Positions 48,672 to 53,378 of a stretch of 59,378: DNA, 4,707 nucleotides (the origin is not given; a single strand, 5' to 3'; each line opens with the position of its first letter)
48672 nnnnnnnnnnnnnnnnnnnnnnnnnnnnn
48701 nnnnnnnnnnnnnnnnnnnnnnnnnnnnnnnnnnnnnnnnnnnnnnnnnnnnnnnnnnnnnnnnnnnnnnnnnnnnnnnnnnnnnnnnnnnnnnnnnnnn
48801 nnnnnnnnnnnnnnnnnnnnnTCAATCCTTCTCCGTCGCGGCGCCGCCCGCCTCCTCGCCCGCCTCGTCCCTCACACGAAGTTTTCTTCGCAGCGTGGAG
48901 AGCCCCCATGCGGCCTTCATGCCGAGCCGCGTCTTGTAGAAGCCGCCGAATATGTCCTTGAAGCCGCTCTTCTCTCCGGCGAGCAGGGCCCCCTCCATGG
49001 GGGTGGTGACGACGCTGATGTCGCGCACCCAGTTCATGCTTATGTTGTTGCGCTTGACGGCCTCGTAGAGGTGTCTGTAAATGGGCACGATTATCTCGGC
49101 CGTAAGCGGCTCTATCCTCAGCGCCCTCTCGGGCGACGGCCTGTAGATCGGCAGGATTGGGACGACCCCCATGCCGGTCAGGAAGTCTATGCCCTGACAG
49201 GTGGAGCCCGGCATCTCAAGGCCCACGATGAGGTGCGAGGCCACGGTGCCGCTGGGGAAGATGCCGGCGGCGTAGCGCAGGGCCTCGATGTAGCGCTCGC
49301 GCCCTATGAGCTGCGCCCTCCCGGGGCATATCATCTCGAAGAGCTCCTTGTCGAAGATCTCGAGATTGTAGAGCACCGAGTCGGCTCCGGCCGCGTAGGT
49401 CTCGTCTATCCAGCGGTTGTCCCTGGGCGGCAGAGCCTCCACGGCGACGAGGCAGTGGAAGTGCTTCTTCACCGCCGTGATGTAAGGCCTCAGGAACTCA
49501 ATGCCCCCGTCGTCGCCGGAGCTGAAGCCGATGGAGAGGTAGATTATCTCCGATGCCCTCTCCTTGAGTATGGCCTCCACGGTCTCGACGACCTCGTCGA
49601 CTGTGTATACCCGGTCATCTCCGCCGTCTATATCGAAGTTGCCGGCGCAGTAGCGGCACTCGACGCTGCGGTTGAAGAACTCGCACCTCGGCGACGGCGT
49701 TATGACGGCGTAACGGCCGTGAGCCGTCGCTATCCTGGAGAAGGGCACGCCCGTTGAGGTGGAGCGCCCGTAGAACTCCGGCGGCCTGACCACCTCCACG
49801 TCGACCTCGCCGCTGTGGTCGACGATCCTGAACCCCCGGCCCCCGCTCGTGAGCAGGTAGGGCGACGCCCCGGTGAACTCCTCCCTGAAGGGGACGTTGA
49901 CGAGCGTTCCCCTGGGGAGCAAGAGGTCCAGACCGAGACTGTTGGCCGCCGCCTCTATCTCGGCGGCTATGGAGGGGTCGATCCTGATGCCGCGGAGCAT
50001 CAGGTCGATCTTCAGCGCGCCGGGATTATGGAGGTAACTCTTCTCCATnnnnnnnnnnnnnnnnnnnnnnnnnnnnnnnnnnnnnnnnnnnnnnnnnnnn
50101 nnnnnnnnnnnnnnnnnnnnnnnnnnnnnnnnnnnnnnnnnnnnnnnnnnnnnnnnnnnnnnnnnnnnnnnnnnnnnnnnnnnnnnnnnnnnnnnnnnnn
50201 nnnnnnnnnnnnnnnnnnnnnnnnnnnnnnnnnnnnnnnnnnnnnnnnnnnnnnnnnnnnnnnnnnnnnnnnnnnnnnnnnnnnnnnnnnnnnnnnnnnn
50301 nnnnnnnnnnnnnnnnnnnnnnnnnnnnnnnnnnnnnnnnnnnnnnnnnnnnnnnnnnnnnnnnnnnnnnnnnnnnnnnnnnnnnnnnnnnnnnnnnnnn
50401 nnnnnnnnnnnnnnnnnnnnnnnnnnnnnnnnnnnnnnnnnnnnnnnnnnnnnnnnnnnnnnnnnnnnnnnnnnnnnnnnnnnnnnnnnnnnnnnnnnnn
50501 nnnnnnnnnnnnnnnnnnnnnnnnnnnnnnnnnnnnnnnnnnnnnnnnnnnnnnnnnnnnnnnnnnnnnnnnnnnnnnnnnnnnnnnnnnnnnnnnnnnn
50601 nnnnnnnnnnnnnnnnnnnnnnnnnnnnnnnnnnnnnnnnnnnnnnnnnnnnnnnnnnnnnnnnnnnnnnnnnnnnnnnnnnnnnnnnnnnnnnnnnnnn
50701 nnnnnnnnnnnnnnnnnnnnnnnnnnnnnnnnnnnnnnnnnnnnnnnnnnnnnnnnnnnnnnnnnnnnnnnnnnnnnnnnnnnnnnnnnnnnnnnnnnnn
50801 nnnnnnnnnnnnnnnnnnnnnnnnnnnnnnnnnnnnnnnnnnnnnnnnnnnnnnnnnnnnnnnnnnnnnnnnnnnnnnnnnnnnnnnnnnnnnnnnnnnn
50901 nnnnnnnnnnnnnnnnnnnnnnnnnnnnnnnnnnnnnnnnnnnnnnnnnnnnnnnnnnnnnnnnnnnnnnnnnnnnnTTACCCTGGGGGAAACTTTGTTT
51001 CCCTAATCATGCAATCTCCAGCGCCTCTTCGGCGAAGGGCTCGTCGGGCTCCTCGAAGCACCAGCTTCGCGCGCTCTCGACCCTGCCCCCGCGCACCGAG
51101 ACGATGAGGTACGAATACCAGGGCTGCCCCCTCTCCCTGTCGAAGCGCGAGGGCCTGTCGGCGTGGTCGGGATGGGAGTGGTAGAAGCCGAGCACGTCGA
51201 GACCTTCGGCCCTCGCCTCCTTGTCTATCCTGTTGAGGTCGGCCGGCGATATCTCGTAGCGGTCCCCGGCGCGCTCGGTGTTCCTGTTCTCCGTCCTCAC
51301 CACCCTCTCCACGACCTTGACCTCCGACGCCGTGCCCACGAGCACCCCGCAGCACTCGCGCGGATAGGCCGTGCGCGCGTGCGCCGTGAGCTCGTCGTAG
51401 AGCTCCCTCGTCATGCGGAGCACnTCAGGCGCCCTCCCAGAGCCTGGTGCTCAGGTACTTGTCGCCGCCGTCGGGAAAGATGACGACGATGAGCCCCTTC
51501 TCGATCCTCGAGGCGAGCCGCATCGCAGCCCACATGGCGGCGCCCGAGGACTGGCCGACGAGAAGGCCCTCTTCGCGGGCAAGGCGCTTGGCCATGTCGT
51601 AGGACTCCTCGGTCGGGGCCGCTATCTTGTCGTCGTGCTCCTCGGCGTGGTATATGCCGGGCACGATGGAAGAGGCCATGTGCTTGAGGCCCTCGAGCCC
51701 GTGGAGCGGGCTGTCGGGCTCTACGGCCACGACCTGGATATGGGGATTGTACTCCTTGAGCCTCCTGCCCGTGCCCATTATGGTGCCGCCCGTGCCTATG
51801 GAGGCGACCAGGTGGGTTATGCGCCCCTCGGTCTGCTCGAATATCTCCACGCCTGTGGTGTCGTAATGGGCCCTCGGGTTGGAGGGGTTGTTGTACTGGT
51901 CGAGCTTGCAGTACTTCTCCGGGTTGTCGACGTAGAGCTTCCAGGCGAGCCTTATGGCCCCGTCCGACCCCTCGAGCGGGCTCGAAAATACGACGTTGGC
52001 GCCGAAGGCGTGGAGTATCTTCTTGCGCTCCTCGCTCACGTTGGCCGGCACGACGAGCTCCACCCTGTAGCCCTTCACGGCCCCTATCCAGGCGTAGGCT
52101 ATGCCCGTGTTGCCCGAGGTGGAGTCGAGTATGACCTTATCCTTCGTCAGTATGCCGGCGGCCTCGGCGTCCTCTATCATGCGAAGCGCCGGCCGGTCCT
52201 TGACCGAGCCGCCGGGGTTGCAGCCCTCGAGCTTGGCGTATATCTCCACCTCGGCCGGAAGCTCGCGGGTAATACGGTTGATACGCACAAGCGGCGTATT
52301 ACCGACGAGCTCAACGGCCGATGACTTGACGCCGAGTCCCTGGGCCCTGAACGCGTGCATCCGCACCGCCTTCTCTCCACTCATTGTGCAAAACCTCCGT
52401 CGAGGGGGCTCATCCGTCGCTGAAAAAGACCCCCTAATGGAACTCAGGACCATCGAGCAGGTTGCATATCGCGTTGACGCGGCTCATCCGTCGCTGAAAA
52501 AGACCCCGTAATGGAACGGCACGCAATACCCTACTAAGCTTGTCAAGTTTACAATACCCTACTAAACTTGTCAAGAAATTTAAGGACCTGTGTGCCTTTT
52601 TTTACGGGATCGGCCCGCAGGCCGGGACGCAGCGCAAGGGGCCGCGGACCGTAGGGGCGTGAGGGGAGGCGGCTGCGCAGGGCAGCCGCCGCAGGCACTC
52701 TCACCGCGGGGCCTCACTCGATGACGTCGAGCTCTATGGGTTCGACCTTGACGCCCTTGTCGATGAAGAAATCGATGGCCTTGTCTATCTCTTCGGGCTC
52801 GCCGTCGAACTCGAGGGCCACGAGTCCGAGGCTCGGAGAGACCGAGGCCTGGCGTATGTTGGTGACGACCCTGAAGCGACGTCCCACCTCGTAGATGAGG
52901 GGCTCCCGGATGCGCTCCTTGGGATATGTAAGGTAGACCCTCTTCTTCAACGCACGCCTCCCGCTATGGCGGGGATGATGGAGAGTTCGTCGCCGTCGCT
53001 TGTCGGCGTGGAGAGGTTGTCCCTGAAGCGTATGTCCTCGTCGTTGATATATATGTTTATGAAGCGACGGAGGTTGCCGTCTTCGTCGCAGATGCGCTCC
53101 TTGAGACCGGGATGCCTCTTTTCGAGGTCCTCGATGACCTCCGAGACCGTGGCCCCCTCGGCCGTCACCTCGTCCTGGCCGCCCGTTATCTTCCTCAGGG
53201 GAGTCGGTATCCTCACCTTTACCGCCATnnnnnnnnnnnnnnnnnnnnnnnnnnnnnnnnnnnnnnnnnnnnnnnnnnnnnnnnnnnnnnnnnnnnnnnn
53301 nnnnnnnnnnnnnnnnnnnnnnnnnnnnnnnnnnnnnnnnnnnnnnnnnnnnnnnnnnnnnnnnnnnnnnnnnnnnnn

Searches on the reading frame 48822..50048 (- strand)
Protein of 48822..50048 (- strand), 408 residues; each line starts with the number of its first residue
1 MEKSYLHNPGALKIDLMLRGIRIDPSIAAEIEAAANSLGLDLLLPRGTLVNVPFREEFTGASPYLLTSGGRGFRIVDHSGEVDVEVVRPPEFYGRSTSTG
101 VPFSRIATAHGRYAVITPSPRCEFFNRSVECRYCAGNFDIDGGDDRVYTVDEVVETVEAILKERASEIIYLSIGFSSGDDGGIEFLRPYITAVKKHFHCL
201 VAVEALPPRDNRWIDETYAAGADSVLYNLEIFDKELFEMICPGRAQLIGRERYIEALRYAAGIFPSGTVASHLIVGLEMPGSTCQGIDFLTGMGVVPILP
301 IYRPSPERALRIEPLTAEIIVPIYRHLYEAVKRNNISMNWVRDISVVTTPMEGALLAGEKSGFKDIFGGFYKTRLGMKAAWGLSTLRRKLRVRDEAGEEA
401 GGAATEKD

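Call 52: search_protein_families(library=ncbifam, proteins=[window:48822-50048:-], max_evalue=0.00001)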
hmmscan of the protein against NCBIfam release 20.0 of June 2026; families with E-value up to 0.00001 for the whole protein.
window:48822-50048:- (408 aa): 2 families
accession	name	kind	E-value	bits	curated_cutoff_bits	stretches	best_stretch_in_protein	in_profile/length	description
NF045502.1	variant_rSAM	domain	7.3e-52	176.5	125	1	9-332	4-356/357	radical SAM protein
TIGR04043.1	rSAM_MSMEG_0568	hypoth_equivalog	1.3e-31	109.8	303.7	1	41-337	30-333/354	MSMEG_0568 family radical SAM protein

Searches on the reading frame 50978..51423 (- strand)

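Call 6: search_protein_families(library=pfam, proteins=[window:50978-51355:-])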
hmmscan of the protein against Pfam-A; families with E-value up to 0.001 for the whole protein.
window:50978-51355:- (125 aa): 0 families

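Call 52: search_protein_families(library=ncbifam, proteins=[window:51007-51423:-], max_evalue=0.00001)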
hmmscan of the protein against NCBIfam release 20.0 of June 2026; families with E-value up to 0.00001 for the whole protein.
window:51007-51423:- (138 aa): 2 families
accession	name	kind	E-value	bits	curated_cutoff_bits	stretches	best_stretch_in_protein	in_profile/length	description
NF041370.1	desamp_Halo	equivalog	1.4e-24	86.5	130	1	2-119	1-120/133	desampylase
NF058523.1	6A-MBL_cap2_3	equivalog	8.6e-06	24.5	320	0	2-97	545-645/665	anti-phage 6A-MBL system cap2_3 protein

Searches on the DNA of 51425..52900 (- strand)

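Call 5: search_rna_families(source=window, start=52200, end=52900, threshold=evalue, max_evalue=10, show_alignments=4)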
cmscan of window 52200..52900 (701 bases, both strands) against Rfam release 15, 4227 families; matches with E-value up to 10: 6.
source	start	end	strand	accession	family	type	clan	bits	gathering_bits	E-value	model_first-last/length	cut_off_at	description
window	52262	52312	-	RF00549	IRES_c-sis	Cis-reg; IRES;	-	19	31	0.016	122-172/621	no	c-sis internal ribosome entry site (IRES)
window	52716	52813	+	RF03345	MIR3444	Gene; miRNA;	-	18.1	80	0.88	1-104/104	no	MIR3444 microRNA precursor family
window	52595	52651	-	RF03006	M23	Gene; sRNA;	-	17.9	41.2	1.2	1-53/53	no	M23 RNA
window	52819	52863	+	RF03059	raiA-hairpin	Gene; sRNA;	-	15.2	43.7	5.4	1-48/48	no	raiA-hairpin RNA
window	52241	52336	-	RF00685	mir-36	Gene; miRNA;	CL00088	15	48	3.1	1-103/103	no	mir-36 microRNA precursor family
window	52759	52787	+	RF01129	sR44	Gene; snRNA; snoRNA; CD-box;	-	11.1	45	5.6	1-55/55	no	Small nucleolar RNA sR44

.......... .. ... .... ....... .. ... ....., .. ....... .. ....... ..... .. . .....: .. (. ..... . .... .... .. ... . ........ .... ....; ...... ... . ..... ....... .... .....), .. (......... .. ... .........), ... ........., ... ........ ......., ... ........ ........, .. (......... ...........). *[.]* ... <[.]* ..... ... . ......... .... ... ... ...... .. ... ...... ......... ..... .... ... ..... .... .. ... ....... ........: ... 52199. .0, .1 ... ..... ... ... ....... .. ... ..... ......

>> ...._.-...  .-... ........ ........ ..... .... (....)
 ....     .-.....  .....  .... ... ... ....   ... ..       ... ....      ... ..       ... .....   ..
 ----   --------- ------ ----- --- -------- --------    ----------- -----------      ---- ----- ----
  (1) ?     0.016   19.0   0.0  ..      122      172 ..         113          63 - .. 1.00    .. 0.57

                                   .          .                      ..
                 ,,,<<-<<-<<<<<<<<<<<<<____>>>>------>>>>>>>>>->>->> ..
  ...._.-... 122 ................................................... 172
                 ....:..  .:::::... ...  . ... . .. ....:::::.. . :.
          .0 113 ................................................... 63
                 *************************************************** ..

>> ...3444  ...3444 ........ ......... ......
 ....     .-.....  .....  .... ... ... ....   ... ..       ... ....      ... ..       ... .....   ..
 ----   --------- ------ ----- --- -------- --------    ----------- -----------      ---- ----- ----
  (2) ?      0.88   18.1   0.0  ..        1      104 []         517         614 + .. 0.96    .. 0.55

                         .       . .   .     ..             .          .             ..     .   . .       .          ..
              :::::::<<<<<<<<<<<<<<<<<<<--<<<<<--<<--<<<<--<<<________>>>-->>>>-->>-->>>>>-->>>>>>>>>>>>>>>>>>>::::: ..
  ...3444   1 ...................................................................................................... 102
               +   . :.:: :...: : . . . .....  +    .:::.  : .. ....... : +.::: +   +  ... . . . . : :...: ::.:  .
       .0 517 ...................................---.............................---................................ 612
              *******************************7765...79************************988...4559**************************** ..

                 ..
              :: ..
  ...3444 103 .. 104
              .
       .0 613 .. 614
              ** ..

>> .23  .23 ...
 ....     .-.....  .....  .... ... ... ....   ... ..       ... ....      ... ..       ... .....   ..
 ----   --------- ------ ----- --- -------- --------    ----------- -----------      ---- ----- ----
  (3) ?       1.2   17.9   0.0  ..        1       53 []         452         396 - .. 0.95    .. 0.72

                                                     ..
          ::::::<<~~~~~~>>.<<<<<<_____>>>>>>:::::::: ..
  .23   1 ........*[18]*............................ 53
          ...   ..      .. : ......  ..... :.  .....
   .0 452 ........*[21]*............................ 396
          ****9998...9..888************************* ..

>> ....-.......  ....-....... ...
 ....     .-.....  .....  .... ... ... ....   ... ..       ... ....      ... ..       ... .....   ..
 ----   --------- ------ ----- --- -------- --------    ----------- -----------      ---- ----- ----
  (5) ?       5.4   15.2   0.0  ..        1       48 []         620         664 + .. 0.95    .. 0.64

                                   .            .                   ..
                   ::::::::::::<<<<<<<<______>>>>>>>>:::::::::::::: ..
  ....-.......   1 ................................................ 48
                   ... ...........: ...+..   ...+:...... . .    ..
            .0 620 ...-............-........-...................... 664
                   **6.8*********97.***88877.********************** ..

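Call 39: build_rna_model(alignment_id=A1, structure=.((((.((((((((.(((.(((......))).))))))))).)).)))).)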
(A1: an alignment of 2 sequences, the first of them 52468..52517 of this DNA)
Model R1 built from alignment A1 (2 sequences, 50 columns); structure: as given.
model positions 50; base pairs 18; branch points 0; effective number of sequences 2; information 0.963 bits per position. Calibrated on 0.2 Mb of random sequence (short: E-values are rough).
structure used (alignment columns):
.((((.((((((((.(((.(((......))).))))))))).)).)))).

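Call 60: search_rna_families(sources=[L008, L009, L010, L012, L014, L017, L020], threshold=gathering)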
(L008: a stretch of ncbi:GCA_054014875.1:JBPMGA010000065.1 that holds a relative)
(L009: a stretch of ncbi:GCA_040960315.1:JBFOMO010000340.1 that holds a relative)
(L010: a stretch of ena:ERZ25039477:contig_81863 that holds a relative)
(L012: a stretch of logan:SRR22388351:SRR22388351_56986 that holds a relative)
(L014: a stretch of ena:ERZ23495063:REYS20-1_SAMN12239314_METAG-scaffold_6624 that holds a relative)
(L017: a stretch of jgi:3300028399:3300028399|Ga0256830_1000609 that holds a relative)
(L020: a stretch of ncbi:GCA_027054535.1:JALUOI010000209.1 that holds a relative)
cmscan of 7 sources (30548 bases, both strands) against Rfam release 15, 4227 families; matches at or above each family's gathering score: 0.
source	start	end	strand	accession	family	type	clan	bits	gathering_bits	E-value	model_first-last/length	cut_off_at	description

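Call 85: search_dna_similar(query=window:52390-52520:-, collection=plasmids, mode=distant, max_evalue=1, max_rows=5)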
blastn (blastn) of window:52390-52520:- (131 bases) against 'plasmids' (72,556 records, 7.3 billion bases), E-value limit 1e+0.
Records with a match: 2; places in all: 2; records where one place covers at least 80% of the query: 0.
Best place of each record, by identity: 95-99% 2.
By first word of the organism name: Caballeronia 2.
By predicted mobility (MOB-suite, as given by PLSDB): mobilizable 2.
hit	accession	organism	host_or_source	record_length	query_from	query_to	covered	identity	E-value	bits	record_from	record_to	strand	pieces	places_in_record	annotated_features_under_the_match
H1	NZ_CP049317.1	Caballeronia sp. SBC2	whole organism,soil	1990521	14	112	38%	96.0%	3e-1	84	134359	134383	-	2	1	none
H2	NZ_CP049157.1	Caballeronia sp. SBC1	whole organism,soil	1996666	14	112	38%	96.0%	3e-1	84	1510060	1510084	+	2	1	none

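Call 86: search_dna_similar(query=window:52390-52520:-, collection=phages, mode=distant, max_evalue=1, max_rows=5)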
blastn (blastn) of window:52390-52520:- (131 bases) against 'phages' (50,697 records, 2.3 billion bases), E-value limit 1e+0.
No match.

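Call 87: get_annotated_region(hit=H1, flank=1200)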
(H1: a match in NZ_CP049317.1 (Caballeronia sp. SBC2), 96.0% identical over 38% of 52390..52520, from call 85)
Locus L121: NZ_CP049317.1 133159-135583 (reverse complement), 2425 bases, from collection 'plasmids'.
description: Caballeronia sp. SBC2 plasmid pSBC2-1, complete sequence
organism: Caballeronia sp. SBC2 (NCBI taxid 2705547)
taxonomy: Bacteria; Pseudomonadota; Betaproteobacteria; Burkholderiales; Burkholderiaceae; Caballeronia; Caballeronia sp. SBC2
host: -; source: whole organism,soil; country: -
typing (MOB-suite, as given by PLSDB): mobilizable; relaxase MOBP
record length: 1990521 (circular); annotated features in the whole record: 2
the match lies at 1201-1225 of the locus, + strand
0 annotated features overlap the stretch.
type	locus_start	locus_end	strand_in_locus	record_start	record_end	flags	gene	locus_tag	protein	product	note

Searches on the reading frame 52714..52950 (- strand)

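Call 6: search_protein_families(library=pfam, proteins=[window:52714-52950:-])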
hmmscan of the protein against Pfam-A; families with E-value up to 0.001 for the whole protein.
window:52714-52950:- (78 aa): 1 family
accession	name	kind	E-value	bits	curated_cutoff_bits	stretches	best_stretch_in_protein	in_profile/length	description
PF09383.16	NIL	-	1.2e-13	51.1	24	1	3-70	1-72/73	NIL domain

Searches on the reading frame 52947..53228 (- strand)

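Call 6: search_protein_families(library=pfam, proteins=[window:52947-53228:-])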
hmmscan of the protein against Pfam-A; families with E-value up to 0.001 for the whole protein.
window:52947-53228:- (93 aa): 1 family
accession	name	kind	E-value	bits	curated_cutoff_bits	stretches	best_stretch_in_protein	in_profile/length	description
PF02597.26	ThiS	-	2.3e-19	70.1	22.5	1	5-91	1-76/76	ThiS family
